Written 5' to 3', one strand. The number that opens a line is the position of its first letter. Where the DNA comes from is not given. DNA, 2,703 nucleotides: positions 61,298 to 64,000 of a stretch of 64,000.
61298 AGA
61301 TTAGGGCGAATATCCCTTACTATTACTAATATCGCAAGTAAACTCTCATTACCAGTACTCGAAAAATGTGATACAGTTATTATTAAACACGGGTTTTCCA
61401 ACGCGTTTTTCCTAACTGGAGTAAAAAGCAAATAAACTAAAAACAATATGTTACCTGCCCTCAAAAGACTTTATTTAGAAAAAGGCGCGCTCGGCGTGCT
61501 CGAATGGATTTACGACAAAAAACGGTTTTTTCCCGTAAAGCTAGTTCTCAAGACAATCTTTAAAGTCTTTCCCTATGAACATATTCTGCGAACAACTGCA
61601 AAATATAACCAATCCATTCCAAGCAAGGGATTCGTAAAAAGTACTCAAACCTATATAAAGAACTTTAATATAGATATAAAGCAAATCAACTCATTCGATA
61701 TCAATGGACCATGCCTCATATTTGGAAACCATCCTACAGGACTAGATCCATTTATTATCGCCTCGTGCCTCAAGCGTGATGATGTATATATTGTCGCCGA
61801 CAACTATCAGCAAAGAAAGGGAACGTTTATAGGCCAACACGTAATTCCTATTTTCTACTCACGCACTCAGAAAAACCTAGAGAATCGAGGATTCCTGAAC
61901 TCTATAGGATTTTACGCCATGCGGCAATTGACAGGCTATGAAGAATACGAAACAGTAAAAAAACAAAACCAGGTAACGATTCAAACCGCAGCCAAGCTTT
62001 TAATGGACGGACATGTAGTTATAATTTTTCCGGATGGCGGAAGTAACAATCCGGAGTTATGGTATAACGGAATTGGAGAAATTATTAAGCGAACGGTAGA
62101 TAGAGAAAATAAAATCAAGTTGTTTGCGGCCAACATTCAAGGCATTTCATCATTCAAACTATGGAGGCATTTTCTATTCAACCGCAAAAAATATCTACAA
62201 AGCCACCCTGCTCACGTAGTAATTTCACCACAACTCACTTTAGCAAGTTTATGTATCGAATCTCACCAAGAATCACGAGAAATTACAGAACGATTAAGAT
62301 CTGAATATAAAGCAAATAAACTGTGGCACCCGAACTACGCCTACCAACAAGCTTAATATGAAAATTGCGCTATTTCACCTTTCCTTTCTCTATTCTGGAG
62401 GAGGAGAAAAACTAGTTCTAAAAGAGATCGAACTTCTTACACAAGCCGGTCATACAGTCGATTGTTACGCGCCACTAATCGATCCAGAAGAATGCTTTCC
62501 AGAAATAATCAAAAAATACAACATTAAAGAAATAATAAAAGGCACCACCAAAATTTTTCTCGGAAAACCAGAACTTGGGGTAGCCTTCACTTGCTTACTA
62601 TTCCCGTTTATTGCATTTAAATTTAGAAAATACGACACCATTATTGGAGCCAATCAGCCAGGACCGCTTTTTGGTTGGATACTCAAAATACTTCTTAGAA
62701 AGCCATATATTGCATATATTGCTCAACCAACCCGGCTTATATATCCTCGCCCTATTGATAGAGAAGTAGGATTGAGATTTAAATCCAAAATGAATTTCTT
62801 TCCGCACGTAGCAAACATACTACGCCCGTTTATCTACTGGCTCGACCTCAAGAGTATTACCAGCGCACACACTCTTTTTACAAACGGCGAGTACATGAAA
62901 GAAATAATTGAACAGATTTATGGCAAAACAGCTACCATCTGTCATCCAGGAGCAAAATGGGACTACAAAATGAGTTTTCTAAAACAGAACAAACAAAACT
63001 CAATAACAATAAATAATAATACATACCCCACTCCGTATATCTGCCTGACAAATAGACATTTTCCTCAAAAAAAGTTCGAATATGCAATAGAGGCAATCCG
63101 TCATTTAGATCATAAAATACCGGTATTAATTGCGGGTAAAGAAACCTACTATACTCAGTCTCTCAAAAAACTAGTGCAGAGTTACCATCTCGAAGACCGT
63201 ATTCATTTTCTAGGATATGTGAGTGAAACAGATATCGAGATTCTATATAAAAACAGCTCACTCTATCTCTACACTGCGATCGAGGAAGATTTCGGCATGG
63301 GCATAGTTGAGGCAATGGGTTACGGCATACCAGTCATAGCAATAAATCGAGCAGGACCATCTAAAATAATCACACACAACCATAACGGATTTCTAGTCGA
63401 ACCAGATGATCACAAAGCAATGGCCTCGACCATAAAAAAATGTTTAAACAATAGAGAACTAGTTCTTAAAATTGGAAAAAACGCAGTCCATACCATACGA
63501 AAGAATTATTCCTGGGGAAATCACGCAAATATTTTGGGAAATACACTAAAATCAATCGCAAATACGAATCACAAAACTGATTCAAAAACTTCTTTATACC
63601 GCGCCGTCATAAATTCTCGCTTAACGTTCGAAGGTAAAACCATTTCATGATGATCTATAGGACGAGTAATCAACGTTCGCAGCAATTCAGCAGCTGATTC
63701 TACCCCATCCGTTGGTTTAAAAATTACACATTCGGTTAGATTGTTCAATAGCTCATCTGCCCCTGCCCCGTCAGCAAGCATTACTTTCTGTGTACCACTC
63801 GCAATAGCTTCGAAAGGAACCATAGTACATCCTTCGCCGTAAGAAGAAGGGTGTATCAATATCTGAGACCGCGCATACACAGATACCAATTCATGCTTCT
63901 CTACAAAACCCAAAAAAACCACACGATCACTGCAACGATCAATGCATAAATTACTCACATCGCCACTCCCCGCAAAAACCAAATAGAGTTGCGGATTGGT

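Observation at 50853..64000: Thirteen-kb surface-glycan cluster combining a UGM-like flavoenzyme, GT-C-like membrane proteins, a carbamoyltransferase, an SDR reductase, three methyltransferases, an acyltransferase and four GT4 enzymes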

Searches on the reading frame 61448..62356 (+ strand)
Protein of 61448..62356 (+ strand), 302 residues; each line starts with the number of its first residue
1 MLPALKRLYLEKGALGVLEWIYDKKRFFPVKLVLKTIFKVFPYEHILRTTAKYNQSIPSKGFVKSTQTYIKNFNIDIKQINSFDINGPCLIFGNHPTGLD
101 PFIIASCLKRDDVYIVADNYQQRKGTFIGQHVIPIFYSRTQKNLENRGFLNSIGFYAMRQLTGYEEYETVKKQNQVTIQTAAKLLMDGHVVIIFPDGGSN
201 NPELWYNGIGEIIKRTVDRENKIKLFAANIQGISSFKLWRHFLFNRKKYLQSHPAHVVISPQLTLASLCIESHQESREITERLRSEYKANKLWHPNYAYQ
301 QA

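Call 4: search_protein_families(library=pfam, proteins=[window:61448-62356:+], max_evalue=0.01)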
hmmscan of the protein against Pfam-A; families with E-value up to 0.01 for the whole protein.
window:61448-62356:+ (302 aa): 2 families
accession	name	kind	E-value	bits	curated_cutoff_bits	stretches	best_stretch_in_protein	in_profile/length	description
PF01553.26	Acyltransferase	-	2.5e-08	34.3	23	1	79-202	6-105/132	Acyltransferase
PF19967.4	VMAP-M5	-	0.0095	16.3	27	0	24-86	4-63/136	vWA-MoxR associated protein middle region (VMAP-M) 5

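Call 6: search_protein_families(library=ncbifam, proteins=[window:61448-62356:+], max_evalue=0.01)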
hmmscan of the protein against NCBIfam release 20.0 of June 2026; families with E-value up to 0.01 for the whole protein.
window:61448-62356:+ (302 aa): 3 families
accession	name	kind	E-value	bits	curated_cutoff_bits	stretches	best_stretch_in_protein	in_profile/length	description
TIGR00530.1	AGP_acyltrn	subfamily_domain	0.00037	20.2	102.95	0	75-114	2-43/130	1-acylglycerol-3-phosphate O-acyltransferase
NF052615.1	orn_lipid_OlsF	equivalog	0.0014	17.3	620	0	33-120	25-116/570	bifunctional ornithine lipid synthase OlsF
NF006386.0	PRK08633.1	equivalog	0.0035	15.1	1221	0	71-139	425-496/1147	acyl-[ACP]--phospholipid O-acyltransferase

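Call 70: search_solved_structures(query=window:61448-62356:+, max_evalue=1)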
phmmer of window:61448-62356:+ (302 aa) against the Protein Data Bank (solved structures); distinct sequences matched with E-value up to 1: 2.
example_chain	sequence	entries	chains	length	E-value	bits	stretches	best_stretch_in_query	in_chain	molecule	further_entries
1iuq_A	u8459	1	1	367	0.54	12.8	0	89-203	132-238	Glycerol-3-Phosphate Acyltransferase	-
1k30_A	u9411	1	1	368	0.54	12.8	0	89-203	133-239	glycerol-3-phosphate acyltransferase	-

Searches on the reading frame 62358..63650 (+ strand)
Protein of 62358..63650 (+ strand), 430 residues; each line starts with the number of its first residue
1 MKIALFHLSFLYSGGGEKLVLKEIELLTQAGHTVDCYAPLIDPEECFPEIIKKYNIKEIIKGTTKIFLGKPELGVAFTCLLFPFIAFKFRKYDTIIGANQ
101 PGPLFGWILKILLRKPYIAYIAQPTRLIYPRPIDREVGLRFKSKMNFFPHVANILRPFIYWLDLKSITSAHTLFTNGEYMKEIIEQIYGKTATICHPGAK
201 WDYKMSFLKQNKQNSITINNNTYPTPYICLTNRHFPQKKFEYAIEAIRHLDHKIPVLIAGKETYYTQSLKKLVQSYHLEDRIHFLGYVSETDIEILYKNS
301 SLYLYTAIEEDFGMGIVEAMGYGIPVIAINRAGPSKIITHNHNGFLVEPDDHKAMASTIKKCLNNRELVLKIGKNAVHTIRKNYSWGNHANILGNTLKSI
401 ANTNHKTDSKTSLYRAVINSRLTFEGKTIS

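Call 5: search_protein_families(library=pfam, proteins=[window:62358-63650:+], max_evalue=0.01)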
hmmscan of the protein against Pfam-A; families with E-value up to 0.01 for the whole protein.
window:62358-63650:+ (430 aa): 5 families
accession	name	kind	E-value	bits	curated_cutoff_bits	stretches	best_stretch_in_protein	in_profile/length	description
PF00534.26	Glycos_transf_1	-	5e-37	127.5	26.4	1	225-376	15-169/172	Glycosyl transferases group 1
PF13692.12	Glyco_trans_1_4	-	7.2e-27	94.8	27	1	228-365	4-142/142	Glycosyl transferases group 1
PF20706.3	GT4-conflict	-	1.4e-07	31.3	26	1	235-390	209-382/385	Family 4 Glycosyltransferase in conflict systems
PF13524.12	Glyco_trans_1_2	-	1e-06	29.2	25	1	243-390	5-139/144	Glycosyl transferase-like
PF13439.12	Glyco_transf_4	-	3.9e-05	24.2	28.5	1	14-190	2-154/170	Glycosyltransferase Family 4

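Call 61: search_protein_families(library=ncbifam, proteins=[window:62358-63650:+], max_evalue=0.00001)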
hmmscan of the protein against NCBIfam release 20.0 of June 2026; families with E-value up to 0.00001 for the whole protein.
window:62358-63650:+ (430 aa): 30 families (the best 25 are shown)
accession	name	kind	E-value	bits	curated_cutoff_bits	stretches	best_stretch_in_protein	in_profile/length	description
NF041876.1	EPS_EpsE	equivalog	6.6e-26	91.5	400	1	236-393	225-389/389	exopolysaccharide biosynthesis GT4 family glycosyltransferase EpsE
NF047880.1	glyco_SdgA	exception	3.9e-23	81.8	800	1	215-383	305-474/488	serine-aspartate repeat adhesin O-glycosyltransferase SdgA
TIGR03999.1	thiol_BshA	equivalog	1.7e-19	70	273.7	1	266-385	241-358/375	N-acetyl-alpha-D-glucosaminyl L-malate synthase BshA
NF041010.1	glycosy_Agl16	equivalog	9.3e-19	67.5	575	1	219-391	173-342/352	glycosylation protein Agl16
TIGR03088.1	stp2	hypoth_equivalog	4.6e-18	65.4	409.05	1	247-388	223-361/374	TIGR03088 family PEP-CTERM/XrtA system glycosyltransferase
NF046085.1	XrtY_assoc_Gly1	equivalog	3.3e-17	62.4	400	1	232-385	216-369/387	XrtY-associated glycosyltransferase XYAG1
TIGR02472.1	sucr_P_syn_N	equivalog_domain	4.2e-17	62.1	576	1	268-391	305-432/439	sucrose-phosphate synthase, putative, glycosyltransferase domain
NF047881.1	glyco_SdgB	exception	6.1e-17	61.4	800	1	219-391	315-487/496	serine-aspartate repeat adhesin O-glycosyltransferase SdgB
TIGR02468.1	sucrsPsyn_pln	equivalog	1.1e-16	59.8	1143.95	1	268-402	536-673/1051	sucrose-phosphate synthase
TIGR02470.1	sucr_synth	equivalog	1.3e-15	56.6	810.4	1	266-393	605-741/784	sucrose synthase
NF038295.1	EPS_HpsP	equivalog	2.2e-15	56.6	550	1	209-391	194-378/388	hormogonium polysaccharide biosynthesis glycosyltransferase HpsP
TIGR02149.1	glgA_Coryne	subfamily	2.3e-15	56.6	302.4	1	211-391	189-381/391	glycogen synthase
TIGR03449.1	mycothiol_MshA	equivalog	3.6e-13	49.2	462.5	1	256-396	256-399/406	D-inositol-3-phosphate glycosyltransferase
NF050063.1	ProtGlycPglJ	equivalog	1.3e-12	47.6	500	1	226-380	195-347/363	N-acetylgalactosamine-N,N'-diacetylbacillosaminyl-diphospho-undecaprenol 4-alpha-N-acetylgalactosaminyltransferase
NF038255.1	exopoly_VpsD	equivalog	2.1e-12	46.6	300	1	236-329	214-312/381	VpsD family glycosyltransferase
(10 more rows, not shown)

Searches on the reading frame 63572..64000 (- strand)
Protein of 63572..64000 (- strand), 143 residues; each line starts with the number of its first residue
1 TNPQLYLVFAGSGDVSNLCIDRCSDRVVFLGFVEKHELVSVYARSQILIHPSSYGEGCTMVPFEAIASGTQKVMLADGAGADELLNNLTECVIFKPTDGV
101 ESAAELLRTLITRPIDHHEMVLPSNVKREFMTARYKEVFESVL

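Call 79: search_protein_families(library=pfam, proteins=[window:63572-64000:-], max_evalue=0.001)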
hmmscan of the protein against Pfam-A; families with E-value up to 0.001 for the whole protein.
window:63572-64000:- (143 aa): 3 families
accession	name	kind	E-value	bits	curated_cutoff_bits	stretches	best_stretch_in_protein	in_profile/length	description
PF00534.26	Glycos_transf_1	-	1.3e-13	51.3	26.4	1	2-120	45-165/172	Glycosyl transferases group 1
PF13692.12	Glyco_trans_1_4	-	2e-12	48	27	1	5-111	34-140/142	Glycosyl transferases group 1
PF13524.12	Glyco_trans_1_2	-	4.3e-07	30.4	25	1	26-112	28-113/144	Glycosyl transferase-like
